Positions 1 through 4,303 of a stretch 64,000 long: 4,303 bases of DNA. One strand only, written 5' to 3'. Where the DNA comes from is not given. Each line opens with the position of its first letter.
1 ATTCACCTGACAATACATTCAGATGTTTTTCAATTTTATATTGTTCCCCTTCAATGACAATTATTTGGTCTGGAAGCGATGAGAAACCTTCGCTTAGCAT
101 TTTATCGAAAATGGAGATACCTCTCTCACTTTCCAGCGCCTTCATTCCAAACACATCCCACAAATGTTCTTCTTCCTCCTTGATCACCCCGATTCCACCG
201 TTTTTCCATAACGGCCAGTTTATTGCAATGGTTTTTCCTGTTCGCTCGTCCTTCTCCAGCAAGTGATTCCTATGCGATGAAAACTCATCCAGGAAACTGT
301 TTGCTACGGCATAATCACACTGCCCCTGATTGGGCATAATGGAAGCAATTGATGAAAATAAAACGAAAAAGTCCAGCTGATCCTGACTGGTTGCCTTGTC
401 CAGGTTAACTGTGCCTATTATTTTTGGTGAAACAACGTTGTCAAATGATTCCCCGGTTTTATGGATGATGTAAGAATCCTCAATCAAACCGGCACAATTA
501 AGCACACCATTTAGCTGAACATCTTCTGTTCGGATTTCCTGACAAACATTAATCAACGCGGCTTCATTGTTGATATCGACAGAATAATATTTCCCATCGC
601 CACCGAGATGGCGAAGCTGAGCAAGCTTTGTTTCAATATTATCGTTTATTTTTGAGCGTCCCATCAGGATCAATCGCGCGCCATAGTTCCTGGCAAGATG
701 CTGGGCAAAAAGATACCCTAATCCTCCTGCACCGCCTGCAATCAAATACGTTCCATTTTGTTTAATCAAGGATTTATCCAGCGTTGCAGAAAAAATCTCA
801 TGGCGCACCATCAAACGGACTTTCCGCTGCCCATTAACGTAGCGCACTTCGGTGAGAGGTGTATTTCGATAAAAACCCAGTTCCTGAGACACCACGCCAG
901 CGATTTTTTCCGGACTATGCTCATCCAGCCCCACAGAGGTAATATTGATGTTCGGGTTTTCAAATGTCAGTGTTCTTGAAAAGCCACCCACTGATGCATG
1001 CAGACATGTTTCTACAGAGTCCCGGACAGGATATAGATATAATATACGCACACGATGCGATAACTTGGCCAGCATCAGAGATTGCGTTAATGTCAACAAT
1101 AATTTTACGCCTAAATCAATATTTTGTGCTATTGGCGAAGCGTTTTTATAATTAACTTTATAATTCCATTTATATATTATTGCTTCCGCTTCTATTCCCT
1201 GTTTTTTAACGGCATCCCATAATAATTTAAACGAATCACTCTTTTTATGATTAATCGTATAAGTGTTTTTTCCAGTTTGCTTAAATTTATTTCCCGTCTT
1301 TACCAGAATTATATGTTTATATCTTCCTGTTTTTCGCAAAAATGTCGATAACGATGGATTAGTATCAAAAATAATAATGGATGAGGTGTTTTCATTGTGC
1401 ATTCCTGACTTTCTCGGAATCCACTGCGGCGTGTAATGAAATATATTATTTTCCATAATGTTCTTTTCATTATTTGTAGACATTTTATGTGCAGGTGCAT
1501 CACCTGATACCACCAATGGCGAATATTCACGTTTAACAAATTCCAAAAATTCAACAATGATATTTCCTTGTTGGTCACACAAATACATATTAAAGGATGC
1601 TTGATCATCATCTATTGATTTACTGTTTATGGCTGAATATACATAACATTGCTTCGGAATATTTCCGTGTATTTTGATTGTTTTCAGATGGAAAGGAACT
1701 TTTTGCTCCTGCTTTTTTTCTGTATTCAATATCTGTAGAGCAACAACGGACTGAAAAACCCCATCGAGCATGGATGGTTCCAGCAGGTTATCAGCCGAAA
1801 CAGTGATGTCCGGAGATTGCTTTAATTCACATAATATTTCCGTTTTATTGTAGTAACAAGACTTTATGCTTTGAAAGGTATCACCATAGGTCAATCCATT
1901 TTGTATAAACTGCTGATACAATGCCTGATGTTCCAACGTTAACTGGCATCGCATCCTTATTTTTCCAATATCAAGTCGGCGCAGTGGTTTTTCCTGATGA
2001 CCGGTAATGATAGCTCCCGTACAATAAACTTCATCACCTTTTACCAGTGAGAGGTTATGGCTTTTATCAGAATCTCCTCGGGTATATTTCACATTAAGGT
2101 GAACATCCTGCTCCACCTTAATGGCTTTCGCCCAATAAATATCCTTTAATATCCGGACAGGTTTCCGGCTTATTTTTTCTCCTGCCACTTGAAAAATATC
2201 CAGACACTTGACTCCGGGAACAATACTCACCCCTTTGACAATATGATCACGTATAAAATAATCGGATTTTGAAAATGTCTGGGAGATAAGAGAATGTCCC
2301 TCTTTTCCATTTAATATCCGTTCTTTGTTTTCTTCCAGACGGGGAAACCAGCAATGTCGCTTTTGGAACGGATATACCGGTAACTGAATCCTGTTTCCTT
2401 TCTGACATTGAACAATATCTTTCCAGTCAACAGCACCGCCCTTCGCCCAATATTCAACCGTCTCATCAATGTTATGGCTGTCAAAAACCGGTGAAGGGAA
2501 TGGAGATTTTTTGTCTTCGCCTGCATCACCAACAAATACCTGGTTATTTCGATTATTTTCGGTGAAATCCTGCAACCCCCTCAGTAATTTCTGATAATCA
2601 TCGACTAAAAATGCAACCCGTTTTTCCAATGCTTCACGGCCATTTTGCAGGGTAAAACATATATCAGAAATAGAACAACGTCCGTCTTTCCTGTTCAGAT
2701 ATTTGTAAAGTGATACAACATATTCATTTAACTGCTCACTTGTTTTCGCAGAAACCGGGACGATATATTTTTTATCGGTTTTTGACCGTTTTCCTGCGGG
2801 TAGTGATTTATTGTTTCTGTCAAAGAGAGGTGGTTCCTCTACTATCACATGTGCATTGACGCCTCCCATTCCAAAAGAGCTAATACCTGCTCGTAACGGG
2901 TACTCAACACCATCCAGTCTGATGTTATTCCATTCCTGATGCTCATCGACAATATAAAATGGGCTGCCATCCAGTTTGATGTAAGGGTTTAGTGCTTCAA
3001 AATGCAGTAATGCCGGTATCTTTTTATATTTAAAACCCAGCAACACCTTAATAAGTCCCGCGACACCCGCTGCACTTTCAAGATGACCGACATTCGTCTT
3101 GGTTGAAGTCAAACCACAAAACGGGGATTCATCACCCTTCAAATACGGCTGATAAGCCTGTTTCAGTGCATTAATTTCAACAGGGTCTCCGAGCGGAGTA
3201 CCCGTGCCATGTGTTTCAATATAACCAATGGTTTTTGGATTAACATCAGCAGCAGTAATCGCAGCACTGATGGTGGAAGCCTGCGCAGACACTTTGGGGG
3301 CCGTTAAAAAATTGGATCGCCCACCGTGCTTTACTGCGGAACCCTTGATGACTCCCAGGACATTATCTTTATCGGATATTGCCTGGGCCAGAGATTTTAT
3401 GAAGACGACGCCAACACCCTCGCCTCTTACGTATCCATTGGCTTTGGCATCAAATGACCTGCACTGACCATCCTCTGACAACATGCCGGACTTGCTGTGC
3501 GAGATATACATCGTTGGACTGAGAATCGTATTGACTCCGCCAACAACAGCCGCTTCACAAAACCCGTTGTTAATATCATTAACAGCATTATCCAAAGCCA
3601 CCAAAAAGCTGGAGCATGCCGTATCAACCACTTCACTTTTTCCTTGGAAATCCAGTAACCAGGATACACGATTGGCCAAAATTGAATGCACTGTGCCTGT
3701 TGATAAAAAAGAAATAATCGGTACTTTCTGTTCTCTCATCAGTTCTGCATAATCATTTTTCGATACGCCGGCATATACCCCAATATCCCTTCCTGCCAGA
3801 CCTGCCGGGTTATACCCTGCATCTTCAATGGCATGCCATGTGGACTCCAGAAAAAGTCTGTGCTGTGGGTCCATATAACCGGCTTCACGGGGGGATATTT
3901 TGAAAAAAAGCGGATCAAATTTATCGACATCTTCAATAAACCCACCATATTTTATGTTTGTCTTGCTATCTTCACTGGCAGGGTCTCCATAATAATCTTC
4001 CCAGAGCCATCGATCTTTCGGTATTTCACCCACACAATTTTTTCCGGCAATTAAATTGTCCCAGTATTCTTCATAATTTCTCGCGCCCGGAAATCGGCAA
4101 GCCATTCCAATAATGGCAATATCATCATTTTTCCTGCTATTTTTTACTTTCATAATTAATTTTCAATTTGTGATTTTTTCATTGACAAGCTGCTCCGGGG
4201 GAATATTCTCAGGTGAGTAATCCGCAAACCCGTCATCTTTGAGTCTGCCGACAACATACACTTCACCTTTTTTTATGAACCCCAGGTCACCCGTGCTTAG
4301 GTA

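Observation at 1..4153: Hidden, edge-truncated AT-less (trans-AT-type) PKS in an AT-rich island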

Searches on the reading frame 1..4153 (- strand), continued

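Call 77: search_protein_families(library=ncbifam, proteins=[L014:19113-20087:+, L014:16694-17668:+, L014:10001-11128:+, L014:17729-18664:+, L014:5685-6968:+, L014:7123-8382:+, L014:8379-9149:+, L014:9191-9940:+], max_evalue=0.00001)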
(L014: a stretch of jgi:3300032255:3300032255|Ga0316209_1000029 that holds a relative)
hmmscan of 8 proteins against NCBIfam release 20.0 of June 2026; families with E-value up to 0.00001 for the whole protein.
L014:19113-20087:+ (324 aa): 0 families

L014:16694-17668:+ (324 aa): 8 families
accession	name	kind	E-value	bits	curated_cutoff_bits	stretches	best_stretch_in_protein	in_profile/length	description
NF045894.1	PKS_plus_SDR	equivalog_domain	1.4e-43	148.8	1740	1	2-282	531-812/1515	type I polyketide synthase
TIGR00128.1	fabD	equivalog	2.7e-29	102.6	260.9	1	2-281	2-282/290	ACP S-malonyltransferase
TIGR03131.1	malonate_mdcH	equivalog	2.1e-22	79.9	297.9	1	4-277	2-268/297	malonate decarboxylase subunit epsilon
NF041183.1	Pks2_ls1_myc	equivalog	3.5e-17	60.6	2400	1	4-273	534-802/2086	sulfolipid-1 biosynthesis phthioceranic/hydroxyphthioceranic acid synthase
NF040607.1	mycolic_Pks13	equivalog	4.5e-17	60.8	2100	1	3-121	665-778/1680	polyketide synthase Pks13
TIGR02813.1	omega_3_PfaA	subfamily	4.9e-16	56.7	1010.1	1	4-274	582-869/2582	polyketide-type polyunsaturated fatty acid synthase PfaA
NF037940.1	PKS_MbtD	equivalog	4.4e-15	54.8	1150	1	3-271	92-360/978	mycobactin polyketide synthase MbtD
NF037941.1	PKS_NbtC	equivalog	2.2e-10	39.1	1150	1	4-205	98-298/1027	nocobactin polyketide synthase NbtC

L014:10001-11128:+ (375 aa): 8 families
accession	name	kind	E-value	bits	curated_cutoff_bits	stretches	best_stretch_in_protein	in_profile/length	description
TIGR00128.1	fabD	equivalog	1.6e-102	342.9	260.9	1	2-279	3-288/290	ACP S-malonyltransferase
TIGR03131.1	malonate_mdcH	equivalog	4.2e-49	167.6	297.9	1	3-283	2-280/297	malonate decarboxylase subunit epsilon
NF045894.1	PKS_plus_SDR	equivalog_domain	2e-47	161.5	1740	1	3-283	533-820/1515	type I polyketide synthase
TIGR02813.1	omega_3_PfaA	subfamily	6.3e-37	126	1010.1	1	5-282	584-884/2582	polyketide-type polyunsaturated fatty acid synthase PfaA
NF040607.1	mycolic_Pks13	equivalog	3.7e-20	71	2100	1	3-270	666-946/1680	polyketide synthase Pks13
NF041183.1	Pks2_ls1_myc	equivalog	2.6e-18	64.3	2400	1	4-282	535-818/2086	sulfolipid-1 biosynthesis phthioceranic/hydroxyphthioceranic acid synthase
NF037940.1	PKS_MbtD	equivalog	1.4e-16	59.8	1150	1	2-278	92-375/978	mycobactin polyketide synthase MbtD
NF037941.1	PKS_NbtC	equivalog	3.6e-12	45.1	1150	1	3-169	98-270/1027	nocobactin polyketide synthase NbtC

L014:17729-18664:+ (311 aa): 0 families

L014:5685-6968:+ (427 aa): 18 families
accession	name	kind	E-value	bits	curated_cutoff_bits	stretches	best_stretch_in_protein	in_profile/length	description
NF005490.0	PRK07103.1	equivalog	4.4e-138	460.8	445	1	7-425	4-412/414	polyketide beta-ketoacyl:acyl carrier protein synthase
TIGR03150.1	fabF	equivalog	9.6e-84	281.4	493.75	1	9-424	3-407/407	beta-ketoacyl-ACP synthase II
NF005589.0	PRK07314.1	subfamily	9.7e-80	268.3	387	1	7-426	4-412/413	beta-ketoacyl-ACP synthase II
NF004970.0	PRK06333.1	subfamily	1.2e-73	248.4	525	1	8-425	5-421/424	beta-ketoacyl-ACP synthase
NF006274.0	PRK08439.1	equivalog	6.7e-63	212.9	621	1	9-425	4-405/406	beta-ketoacyl-ACP synthase II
NF005935.0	PRK07967.1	equivalog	1.8e-57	195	630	1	9-425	4-403/406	beta-ketoacyl-ACP synthase I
NF006434.0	PRK08722.1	equivalog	2e-54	185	759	1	7-425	4-413/414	beta-ketoacyl-ACP synthase II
NF005076.0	PRK06501.1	equivalog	6.1e-48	163.7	629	1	161-424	157-421/425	beta-ketoacyl-ACP synthase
NF006618.0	PRK09185.1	subfamily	3.8e-45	154.6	407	1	10-424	6-391/394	beta-ketoacyl-ACP synthase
NF005916.1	PRK07910.1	equivalog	5.8e-45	153.9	560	1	86-424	79-416/418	KasA/KasB family beta-ketoacyl-ACP synthase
NF006587.0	PRK09116.1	equivalog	2.2e-44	151.9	470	1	9-425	4-406/408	beta-ketoacyl-ACP synthase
NF004618.0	PRK05952.1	equivalog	4.1e-43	147.7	455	1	168-425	136-382/384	beta-ketoacyl-ACP synthase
NF058662.1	cispenta_AmcF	equivalog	7.7e-43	146.9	325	1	168-424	118-368/369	cispentacin biosynthesis acyltransferase subunit AmcF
NF045894.1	PKS_plus_SDR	equivalog_domain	8.8e-23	79.9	1740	1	159-388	153-380/1515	type I polyketide synthase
NF053555.1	prodigi_MBC_PigJ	equivalog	1.5e-21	76.4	900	1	161-423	495-756/759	prodigiosin MBC biosynthesis protein PigJ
NF040607.1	mycolic_Pks13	equivalog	3.8e-19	67.7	2100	1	166-426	258-526/1680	polyketide synthase Pks13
NF041183.1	Pks2_ls1_myc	equivalog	2.1e-16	58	2400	1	160-381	154-369/2086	sulfolipid-1 biosynthesis phthioceranic/hydroxyphthioceranic acid synthase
TIGR02813.1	omega_3_PfaA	subfamily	3.6e-10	37.2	1010.1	1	170-388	197-413/2582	polyketide-type polyunsaturated fatty acid synthase PfaA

L014:7123-8382:+ (419 aa): 7 families
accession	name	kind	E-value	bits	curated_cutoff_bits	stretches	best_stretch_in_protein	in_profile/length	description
TIGR01835.1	HMG-CoA-S_prok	equivalog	1.2e-68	231.7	360.35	1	4-377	1-355/382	hydroxymethylglutaryl-CoA synthase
NF041302.1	HMG_CoAsyn_Halo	equivalog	2.7e-34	118.9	800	1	1-270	1-264/443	hydroxymethylglutaryl-CoA synthase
TIGR01833.1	HMG-CoA-S_euk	equivalog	2.9e-29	102.5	286.2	2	3-262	4-265/457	hydroxymethylglutaryl-CoA synthase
NF003274.0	PRK04262.1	equivalog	1.3e-18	67.2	244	1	20-182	19-169/347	hydroxymethylglutaryl-CoA synthase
TIGR00748.1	HMG_CoA_syn_Arc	equivalog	4.7e-11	42.5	353.35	0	20-145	18-141/345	hydroxymethylglutaryl-CoA synthase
NF006829.0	PRK09352.1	subfamily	1.8e-08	33.7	249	1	40-145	42-143/322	beta-ketoacyl-ACP synthase 3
TIGR00747.1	fabH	subfamily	3.5e-07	29.6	292.1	1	40-149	40-146/322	beta-ketoacyl-ACP synthase III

L014:8379-9149:+ (256 aa): 64 families (the best 25 are shown)
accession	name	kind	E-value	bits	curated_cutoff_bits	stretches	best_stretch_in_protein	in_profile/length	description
NF005498.0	PRK07112.1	equivalog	1.1e-119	398.7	250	1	1-255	4-256/258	enoyl-CoA hydratase/isomerase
NF005675.0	PRK07468.1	equivalog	7.3e-31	107.8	350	1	2-248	2-253/262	crotonase/enoyl-CoA hydratase family protein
NF004227.0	PRK05674.1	equivalog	1.1e-25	90.8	426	1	2-213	3-218/271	gamma-carboxygeranoyl-CoA hydratase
NF051848.1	EnCoAHydtEchA19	equivalog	3.6e-25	89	400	1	6-190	2-188/258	enoyl-CoA hydratase EchA19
NF005879.0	PRK07827.1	equivalog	3.8e-24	85.3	283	1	5-247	8-252/261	enoyl-CoA hydratase family protein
NF006588.0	PRK09120.1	equivalog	4.5e-24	85.1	276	1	3-181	7-188/276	p-hydroxycinnamoyl CoA hydratase/lyase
NF006007.0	PRK08138.1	subfamily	2.5e-23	82.8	355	1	9-246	13-250/261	enoyl-CoA hydratase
NF004840.0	PRK06190.1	equivalog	1.3e-21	77.4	253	1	4-231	4-232/260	enoyl-CoA hydratase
NF007239.0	PRK09674.1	equivalog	3e-21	76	371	1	7-183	7-180/257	2,3-dehydroadipyl-CoA hydratase PaaF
NF004525.0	PRK05870.1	equivalog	4.6e-21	75.9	285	1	4-211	3-209/249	enoyl-CoA hydratase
NF004635.0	PRK05981.1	equivalog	4.7e-20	72.2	351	1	1-191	1-197/266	enoyl-CoA hydratase/isomerase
TIGR02280.1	PaaB1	equivalog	1e-19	71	345.15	1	9-186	4-182/256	2-(1,2-epoxy-1,2-dihydrophenyl)acetyl-CoA isomerase PaaG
NF005803.0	PRK07658.1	equivalog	1.7e-19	70.2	313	1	5-239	3-235/257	enoyl-CoA hydratase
NF004517.0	PRK05862.1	equivalog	2.5e-19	69.8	396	1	1-195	1-191/257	enoyl-CoA hydratase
NF006008.0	PRK08139.1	equivalog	2.8e-19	69.7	313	1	7-182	14-188/266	enoyl-CoA hydratase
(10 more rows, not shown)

L014:9191-9940:+ (249 aa): 65 families (the best 25 are shown)
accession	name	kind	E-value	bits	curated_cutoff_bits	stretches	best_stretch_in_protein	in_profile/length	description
NF005496.0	PRK07110.1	domain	4e-113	376.6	215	1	2-248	2-248/249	polyketide synthase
NF046063.1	oxepin_alt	equivalog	1.9e-33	116.1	300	1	15-246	10-247/254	oxepin-CoA hydrolase, alternative type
NF006699.0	PRK09245.1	subfamily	8.6e-31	107.2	354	1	12-230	10-239/266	crotonase/enoyl-CoA hydratase family protein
NF004840.0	PRK06190.1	equivalog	1.7e-29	103.2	253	1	9-231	8-233/260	enoyl-CoA hydratase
NF005700.0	PRK07511.1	subfamily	1.8e-28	99.9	274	1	18-244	16-248/260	enoyl-CoA hydratase family protein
NF004525.0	PRK05870.1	equivalog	1.1e-27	97.6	285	1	9-244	7-244/249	enoyl-CoA hydratase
NF005803.0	PRK07658.1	equivalog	3.9e-26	92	313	1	12-244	9-244/257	enoyl-CoA hydratase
NF006007.0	PRK08138.1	subfamily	4.9e-25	88.4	355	1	4-236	7-236/261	enoyl-CoA hydratase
NF006107.0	PRK08258.1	equivalog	8.9e-24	84.2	330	1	9-227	21-247/277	enoyl-CoA hydratase family protein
NF004857.0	PRK06210.1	equivalog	1.2e-23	83.9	341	1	10-246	13-264/275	enoyl-CoA hydratase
NF051848.1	EnCoAHydtEchA19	equivalog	2.9e-23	82.8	400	1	12-227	7-228/258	enoyl-CoA hydratase EchA19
NF005595.0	PRK07327.1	subfamily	1.8e-22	79.8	292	1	11-244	18-255/271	enoyl-CoA hydratase/isomerase family protein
NF005699.0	PRK07509.1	equivalog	6.4e-22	78.5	249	1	6-233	6-240/267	crotonase/enoyl-CoA hydratase family protein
NF004681.0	PRK06023.1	equivalog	7.8e-22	78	282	1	16-244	13-243/250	crotonase/enoyl-CoA hydratase family protein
NF004475.0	PRK05809.1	subfamily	9.5e-22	77.7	394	1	10-238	9-241/260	short-chain-enoyl-CoA hydratase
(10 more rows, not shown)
